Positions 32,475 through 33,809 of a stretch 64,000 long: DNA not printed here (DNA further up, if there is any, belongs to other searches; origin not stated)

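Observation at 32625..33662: AT-rich RelA/SpoT-domain gene with a Cys-free C-terminal extension wedged between argF and trmD: candidate toxSAS / CapRel-like fused toxin-sensor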

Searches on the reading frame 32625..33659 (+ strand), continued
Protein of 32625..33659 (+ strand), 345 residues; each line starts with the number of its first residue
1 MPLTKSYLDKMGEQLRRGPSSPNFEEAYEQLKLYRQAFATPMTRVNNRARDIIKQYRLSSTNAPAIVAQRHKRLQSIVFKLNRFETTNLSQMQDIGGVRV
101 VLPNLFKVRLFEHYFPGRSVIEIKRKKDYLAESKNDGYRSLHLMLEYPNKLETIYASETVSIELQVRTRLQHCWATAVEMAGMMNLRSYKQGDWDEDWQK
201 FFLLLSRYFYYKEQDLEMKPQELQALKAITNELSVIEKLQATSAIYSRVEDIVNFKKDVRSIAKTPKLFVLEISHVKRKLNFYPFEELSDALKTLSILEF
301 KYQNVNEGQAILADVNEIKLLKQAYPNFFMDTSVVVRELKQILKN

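Call 41: search_solved_structures(query=A1, max_evalue=0.001, show_alignments=1)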
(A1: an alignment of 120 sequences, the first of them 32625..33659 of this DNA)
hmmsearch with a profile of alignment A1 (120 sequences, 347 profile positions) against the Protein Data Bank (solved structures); distinct sequences matched with E-value up to 0.001: 23.
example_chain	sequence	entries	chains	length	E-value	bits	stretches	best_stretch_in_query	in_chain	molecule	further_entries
7ztb_A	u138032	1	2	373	4.7e-78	266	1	6-343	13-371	RelA/SpoT family protein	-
9erv_A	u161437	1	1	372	4.7e-78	266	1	6-343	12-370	RelA/SpoT family protein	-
2be3_A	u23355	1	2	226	1.5e-23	86.7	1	57-176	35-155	GTP pyrophosphokinase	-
5f2v_V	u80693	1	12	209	2e-23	86.3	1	65-176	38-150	GTP pyrophosphokinase YjbM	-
5dec_A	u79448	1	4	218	2.5e-23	86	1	64-176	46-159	GTP pyrophosphokinase YjbM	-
5ded_D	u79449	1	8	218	3.2e-23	85.6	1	64-176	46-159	GTP pyrophosphokinase YjbM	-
3l9d_A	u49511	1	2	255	5.6e-23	84.8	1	59-176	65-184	Putative GTP pyrophosphokinase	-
6fgk_A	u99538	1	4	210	3.3e-22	82.3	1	68-175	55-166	GTP pyrophosphokinase YwaC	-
6fgj_A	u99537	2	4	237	4e-22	82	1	67-176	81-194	GTP pyrophosphokinase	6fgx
6ewz_A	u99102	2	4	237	6.9e-22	81.2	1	67-176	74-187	GTP pyrophosphokinase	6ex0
5iqr_8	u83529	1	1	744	8e-12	48.1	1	28-173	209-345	GTP pyrophosphokinase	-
5kps_A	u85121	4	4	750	8.1e-12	48.1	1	28-173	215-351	GTP pyrophosphokinase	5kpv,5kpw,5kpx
5l3p_z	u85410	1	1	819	9.6e-12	47.9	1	28-173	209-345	GTP pyrophosphokinase,GTP pyrophosphokinase,GTP pyrophosphokinase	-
9s6k_B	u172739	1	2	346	8.1e-11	44.8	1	36-175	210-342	GTP pyrophosphokinase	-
1vj7_A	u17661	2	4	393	1.9e-09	40.3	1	37-173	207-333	Bifunctional RELA/SPOT | Bifunctional (p)ppGpp synthase/hydrolase RelA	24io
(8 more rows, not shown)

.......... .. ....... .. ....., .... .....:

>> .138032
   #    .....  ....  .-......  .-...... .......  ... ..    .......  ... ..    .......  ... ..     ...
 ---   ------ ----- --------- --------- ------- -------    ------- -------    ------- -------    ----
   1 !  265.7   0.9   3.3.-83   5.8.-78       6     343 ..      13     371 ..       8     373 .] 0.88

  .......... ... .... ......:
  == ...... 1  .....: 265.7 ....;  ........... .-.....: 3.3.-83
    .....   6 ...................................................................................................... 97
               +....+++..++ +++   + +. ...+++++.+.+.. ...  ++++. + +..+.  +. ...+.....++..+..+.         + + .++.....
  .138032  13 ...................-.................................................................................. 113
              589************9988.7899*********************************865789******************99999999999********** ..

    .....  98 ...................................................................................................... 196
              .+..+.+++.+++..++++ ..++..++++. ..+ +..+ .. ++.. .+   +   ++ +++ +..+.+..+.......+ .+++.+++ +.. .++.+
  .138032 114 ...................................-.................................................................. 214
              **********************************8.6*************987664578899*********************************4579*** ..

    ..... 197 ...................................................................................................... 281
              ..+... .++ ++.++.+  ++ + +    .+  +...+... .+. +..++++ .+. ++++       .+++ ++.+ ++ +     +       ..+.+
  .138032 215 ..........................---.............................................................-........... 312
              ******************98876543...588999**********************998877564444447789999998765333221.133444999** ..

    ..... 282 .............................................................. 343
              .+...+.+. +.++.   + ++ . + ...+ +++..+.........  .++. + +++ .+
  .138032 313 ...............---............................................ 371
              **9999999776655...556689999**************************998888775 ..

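Call 47: search_dna_similar(query=window:32625-33659:+, collection=phages, mode=protein, max_evalue=0.00001, max_rows=15)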
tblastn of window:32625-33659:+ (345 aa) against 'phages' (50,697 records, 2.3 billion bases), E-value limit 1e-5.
Records with a match: 20; places in all: 20; records where one place covers at least 80% of the query: 2.
Best place of each record, by identity: <60% 20.
By first word of the organism name: Listeria 10; Staphylococcus 3; Salmonella 2; Bacteriophage 2; Escherichia 1; Streptococcus 1; Enterococcus 1.
By host as written in the record: Listeria monocytogenes 10; Staphylococcus aureus 3; Salmonella enterica subsp. enterica serovar Indiana J46 2; - 2; Escherichia coli 1; Streptococcus suis LS2Z 1; Enterococcus faecalis 1.
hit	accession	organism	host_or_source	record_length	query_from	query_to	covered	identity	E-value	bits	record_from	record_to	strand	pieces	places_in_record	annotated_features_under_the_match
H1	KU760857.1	Salmonella phage SJ46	Salmonella enterica subsp. enterica ...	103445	4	337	97%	27.0%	1e-20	99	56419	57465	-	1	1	RelA/SpoT family protein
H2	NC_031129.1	Salmonella phage SJ46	Salmonella enterica subsp. enterica ...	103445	4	337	97%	27.0%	1e-20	99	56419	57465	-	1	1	RelA/SpoT family protein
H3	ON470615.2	Escherichia phage vB_EcoM-673R5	Escherichia coli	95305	4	267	74%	30.8%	6e-15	105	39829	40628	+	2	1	RelA/SpoT family protein | hypothetical protein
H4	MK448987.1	Streptococcus phage Javan576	Streptococcus suis LS2Z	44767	50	226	51%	34.4%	1e-12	75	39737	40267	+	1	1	GTP pyrophosphokinase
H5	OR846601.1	Enterococcus phage Efs 1-1-1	Enterococcus faecalis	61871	32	176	42%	29.4%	2e-8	62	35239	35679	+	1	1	record has no annotation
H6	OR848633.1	Listeria phage LM 4-14-1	Listeria monocytogenes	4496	36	176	41%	29.4%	2e-8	61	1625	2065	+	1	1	record has no annotation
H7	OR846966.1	Listeria phage LM 4-11-1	Listeria monocytogenes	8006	36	176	41%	29.4%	2e-8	61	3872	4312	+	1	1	record has no annotation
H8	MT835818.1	Bacteriophage sp.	human fecal samples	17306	33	176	42%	27.5%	4e-6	55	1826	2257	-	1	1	record has no annotation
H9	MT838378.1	Bacteriophage sp.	human fecal samples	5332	30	176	43%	26.6%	2e-8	62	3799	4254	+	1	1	record has no annotation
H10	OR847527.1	Listeria phage LM 4-11-1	Listeria monocytogenes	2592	70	176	31%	35.7%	3e-9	64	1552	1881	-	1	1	record has no annotation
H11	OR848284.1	Listeria phage LM 4-14-1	Listeria monocytogenes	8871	70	176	31%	35.7%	4e-9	64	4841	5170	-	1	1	record has no annotation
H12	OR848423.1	Listeria phage LM 4-14-1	Listeria monocytogenes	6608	70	176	31%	35.7%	5e-9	64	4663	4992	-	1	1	record has no annotation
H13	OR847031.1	Listeria phage LM 4-11-1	Listeria monocytogenes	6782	70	176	31%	35.7%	5e-9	64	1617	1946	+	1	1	record has no annotation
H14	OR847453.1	Listeria phage LM 4-11-1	Listeria monocytogenes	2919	55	176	35%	31.0%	1e-8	62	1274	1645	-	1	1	record has no annotation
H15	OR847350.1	Listeria phage LM 4-11-1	Listeria monocytogenes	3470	55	176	35%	31.0%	1e-8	62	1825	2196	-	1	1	record has no annotation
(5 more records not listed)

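Call 48: search_dna_similar(query=window:32625-33659:+, collection=plasmids, mode=protein, max_evalue=0.00001, max_rows=15)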
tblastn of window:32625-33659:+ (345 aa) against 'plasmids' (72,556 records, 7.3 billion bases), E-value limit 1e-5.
Records with a match: 129; places in all: 132; records where one place covers at least 80% of the query: 87.
Best place of each record, by identity: <60% 129.
By first word of the organism name: Escherichia 67; Bacillus 17; Ralstonia 7; Aliarcobacter 4; Salmonella 4; Klebsiella 3; Sinorhizobium 3; Nostoc 2; Proteus 2; Acinetobacter 2; and 14 more.
By predicted mobility (MOB-suite, as given by PLSDB): non-mobilizable 92; mobilizable 23; conjugative 14.
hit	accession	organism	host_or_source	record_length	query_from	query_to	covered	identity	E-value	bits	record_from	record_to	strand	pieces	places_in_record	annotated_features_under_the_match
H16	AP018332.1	Nostoc commune HK-02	-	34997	4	343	99%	33.4%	3e-43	166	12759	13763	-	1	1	hypothetical protein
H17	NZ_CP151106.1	Nostoc sp. UHCC 0302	isolated culture,lake sediment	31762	26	343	92%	33.9%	2e-41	161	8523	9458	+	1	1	RelA/SpoT domain-containing protein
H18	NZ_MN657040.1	Psychrobacter sp.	-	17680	15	344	96%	32.5%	8e-38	150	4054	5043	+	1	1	RelA/SpoT domain-containing protein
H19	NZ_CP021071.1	Mesorhizobium sp. WSM1497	Biserrula pelecinus L.,cell ...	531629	34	345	90%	32.0%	1e-30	129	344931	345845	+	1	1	RelA/SpoT domain-containing protein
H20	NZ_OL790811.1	Proteus mirabilis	-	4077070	1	345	100%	28.8%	3e-32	134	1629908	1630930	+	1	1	none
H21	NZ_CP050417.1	Acinetobacter baumannii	Homo sapiens,Pus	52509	26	344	92%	31.1%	2e-34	141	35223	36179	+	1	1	RelA/SpoT domain-containing protein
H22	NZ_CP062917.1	Raoultella terrigena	Sus scrofa domesticus,swab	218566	60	332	79%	35.5%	3e-36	146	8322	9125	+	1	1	RelA/SpoT domain-containing protein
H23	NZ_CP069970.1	Escherichia coli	Homo sapiens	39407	4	345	99%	28.3%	2e-24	111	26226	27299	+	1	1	RelA/SpoT domain-containing protein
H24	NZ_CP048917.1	Escherichia coli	Homo sapiens,ascitic fluid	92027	4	345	99%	28.3%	2e-24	111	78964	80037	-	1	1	RelA/SpoT domain-containing protein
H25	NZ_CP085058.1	Escherichia coli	Homo sapiens,pure culture,rectal swab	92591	4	345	99%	28.3%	2e-24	111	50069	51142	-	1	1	RelA/SpoT domain-containing protein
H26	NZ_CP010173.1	Escherichia coli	-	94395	4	345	99%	28.3%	2e-24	111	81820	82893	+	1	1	RelA/SpoT domain-containing protein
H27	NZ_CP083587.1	Escherichia coli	culture,meat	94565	4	345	99%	28.3%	2e-24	111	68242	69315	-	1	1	RelA/SpoT domain-containing protein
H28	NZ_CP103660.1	Escherichia coli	Homo sapiens,blood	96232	4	345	99%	28.3%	2e-24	111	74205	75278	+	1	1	RelA/SpoT domain-containing protein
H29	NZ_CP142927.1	Escherichia coli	cell culture,River estuary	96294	4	345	99%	28.3%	2e-24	111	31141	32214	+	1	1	RelA/SpoT domain-containing protein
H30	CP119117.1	Escherichia coli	EQA test strain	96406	4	345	99%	28.3%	2e-24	111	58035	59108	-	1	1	RelA/SpoT domain-containing protein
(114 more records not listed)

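Call 56: get_annotated_region(hit=H16, flank=6000)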
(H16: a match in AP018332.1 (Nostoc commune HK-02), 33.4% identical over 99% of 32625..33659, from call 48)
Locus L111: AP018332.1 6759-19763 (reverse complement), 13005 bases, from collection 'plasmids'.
description: Nostoc commune HK-02 plasmid plasmid6 DNA, complete genome
organism: Nostoc commune HK-02 (NCBI taxid 1137087)
taxonomy: Bacteria; Cyanobacteriota; Cyanophyceae; Nostocales; Nostocaceae; Nostoc; Nostoc commune; Nostoc commune HK-02
host: -; source: -; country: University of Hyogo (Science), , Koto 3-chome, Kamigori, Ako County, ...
typing (MOB-suite, as given by PLSDB): non-mobilizable
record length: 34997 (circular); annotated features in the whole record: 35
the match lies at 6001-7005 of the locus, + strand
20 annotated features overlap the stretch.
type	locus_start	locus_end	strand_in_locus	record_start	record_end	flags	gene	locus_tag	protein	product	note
CDS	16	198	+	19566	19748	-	-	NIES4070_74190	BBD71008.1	hypothetical protein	-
CDS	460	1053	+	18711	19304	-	-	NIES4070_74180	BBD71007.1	chromosome partitioning protein, ParA family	-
CDS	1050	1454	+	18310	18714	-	-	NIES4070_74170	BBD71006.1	hypothetical protein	-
CDS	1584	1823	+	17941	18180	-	-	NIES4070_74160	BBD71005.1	hypothetical protein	-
CDS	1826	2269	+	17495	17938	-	-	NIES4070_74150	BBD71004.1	putative PilT protein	-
CDS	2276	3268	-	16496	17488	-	-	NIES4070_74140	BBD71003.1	integrase-recombinase protein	-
CDS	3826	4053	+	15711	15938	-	-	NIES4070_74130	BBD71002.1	hypothetical protein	-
CDS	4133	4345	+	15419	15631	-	lysS_2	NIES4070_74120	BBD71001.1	lysyl-tRNA synthetase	-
CDS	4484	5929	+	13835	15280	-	-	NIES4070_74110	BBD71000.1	hypothetical protein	-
CDS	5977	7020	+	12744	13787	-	-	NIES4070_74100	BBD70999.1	hypothetical protein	-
CDS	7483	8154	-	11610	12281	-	-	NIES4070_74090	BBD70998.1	two-component response regulator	-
CDS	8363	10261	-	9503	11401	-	-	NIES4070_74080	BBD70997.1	hypothetical protein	-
CDS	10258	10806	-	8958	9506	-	-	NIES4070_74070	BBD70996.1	hypothetical protein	-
CDS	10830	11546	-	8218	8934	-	-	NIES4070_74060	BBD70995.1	hypothetical protein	-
CDS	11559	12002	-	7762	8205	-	-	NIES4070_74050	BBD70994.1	hypothetical protein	-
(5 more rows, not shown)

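Call 59: find_encoding_contigs(protein=P0001, flank=5000, max_places=4)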
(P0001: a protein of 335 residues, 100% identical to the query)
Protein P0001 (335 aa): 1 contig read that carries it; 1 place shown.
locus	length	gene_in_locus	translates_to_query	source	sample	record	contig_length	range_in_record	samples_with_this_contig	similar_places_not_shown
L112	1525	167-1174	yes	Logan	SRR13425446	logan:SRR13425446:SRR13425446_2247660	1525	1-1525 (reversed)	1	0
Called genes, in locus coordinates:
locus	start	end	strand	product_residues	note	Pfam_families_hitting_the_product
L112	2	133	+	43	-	?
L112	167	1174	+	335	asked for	PF04607:RelA_SpoT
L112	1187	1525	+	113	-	?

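Call 60: find_encoding_contigs(protein=P0032, flank=10000, max_places=2)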
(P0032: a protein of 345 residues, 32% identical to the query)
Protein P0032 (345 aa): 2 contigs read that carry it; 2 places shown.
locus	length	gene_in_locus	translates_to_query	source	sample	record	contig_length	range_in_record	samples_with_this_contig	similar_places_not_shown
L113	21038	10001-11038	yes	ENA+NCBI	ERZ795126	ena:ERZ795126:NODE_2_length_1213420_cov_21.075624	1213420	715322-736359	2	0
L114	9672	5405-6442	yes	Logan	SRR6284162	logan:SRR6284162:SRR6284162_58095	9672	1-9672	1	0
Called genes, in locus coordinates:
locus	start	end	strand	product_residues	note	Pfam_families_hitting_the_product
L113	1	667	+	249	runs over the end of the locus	PF00300:His_Phos_1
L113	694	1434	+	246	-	PF27246:MJ1433_N, PF27232:MJ1433_C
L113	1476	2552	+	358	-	PF04055:Radical_SAM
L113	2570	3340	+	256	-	PF03372:Exo_endo_phos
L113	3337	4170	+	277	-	-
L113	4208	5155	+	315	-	PF00989:PAS, PF13426:PAS_9, PF01590:GAF (weak), PF13185:GAF_2, PF13492:GAF_3 (weak)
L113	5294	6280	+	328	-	PF01636:APH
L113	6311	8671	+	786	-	PF01564:Spermine_synth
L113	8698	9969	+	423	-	PF02403:Seryl_tRNA_N, PF00587:tRNA-synt_2b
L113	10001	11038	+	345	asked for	PF04607:RelA_SpoT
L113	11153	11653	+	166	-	-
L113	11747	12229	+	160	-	PF00293:NUDIX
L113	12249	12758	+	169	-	PF00583:Acetyltransf_1, PF13673:Acetyltransf_10, PF13508:Acetyltransf_7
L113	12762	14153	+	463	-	-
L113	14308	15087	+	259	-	-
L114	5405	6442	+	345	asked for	PF04607:RelA_SpoT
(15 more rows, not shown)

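Call 62: find_encoding_contigs(protein=P0041, flank=10000, max_places=1)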
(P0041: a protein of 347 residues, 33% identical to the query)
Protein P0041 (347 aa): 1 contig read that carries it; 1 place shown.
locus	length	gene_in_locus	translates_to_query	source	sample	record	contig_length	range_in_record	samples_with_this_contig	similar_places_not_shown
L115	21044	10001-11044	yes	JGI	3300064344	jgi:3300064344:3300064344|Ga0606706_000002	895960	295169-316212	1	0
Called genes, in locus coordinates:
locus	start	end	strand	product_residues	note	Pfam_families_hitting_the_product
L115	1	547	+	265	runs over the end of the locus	PF00106:adh_short, PF08659:KR, PF13561:adh_short_C2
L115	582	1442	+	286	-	-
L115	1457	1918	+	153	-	PF11578:DUF3237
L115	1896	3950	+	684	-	PF16177:ACAS_N, PF00501:AMP-binding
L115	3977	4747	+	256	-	PF00106:adh_short, PF08659:KR, PF23441:SDR (weak), PF01370:Epimerase (weak), PF13561:adh_short_C2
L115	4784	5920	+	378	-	PF03435:Sacchrp_dh_NADP, PF19362:DUF5938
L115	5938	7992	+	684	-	PF16177:ACAS_N, PF00501:AMP-binding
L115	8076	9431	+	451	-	PF07044:DUF1329, PF17131:TP_0789-like (weak)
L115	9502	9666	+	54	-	-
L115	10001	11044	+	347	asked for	PF04607:RelA_SpoT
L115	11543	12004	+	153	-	PF00583:Acetyltransf_1, PF13673:Acetyltransf_10 (weak), PF13508:Acetyltransf_7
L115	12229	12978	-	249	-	PF01346:FKBP_N, PF00254:FKBP_C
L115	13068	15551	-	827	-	PF27464:PlsB_N, PF01553:Acyltransferase, PF19277:GPAT_C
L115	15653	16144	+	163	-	PF13430:DUF4112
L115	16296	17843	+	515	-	PF07690:MFS_1, PF00854:PTR2, PF07690:MFS_1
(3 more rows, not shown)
